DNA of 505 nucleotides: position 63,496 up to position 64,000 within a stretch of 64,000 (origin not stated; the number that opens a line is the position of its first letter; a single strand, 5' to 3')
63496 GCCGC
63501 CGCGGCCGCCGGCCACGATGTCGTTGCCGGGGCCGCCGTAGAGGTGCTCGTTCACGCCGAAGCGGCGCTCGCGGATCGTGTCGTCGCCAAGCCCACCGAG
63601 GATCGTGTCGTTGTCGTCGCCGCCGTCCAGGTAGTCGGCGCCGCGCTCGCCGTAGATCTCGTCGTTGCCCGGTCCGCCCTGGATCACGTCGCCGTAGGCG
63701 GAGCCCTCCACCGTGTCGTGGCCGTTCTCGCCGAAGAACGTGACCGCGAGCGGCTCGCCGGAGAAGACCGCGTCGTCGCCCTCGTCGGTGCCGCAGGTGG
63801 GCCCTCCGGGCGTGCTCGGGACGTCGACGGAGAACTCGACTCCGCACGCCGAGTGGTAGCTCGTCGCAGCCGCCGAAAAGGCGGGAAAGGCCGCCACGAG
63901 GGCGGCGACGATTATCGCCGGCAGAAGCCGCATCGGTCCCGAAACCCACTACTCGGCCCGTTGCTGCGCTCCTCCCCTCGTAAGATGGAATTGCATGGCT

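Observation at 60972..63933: Sec-secreted protein of about 980 aa with N-terminal RTX calcium-binding repeats, PD40 beta-propeller repeats and an internal 7-nt tandem repeat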

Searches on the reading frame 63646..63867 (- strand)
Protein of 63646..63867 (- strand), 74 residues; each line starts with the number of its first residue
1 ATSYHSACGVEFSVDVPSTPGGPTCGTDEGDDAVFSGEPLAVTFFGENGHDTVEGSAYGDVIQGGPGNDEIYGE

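Call 66: search_protein_families(library=pfam, proteins=[window:63646-63867:-], max_evalue=10)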
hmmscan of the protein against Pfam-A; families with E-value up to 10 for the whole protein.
seq(74 aa): 1 family
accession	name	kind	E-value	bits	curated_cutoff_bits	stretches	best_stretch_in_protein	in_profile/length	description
PF00353.25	HemolysinCabind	-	1.7e-07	31.5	23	1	45-73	1-29/36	RTX calcium-binding nonapeptide repeat (4 copies)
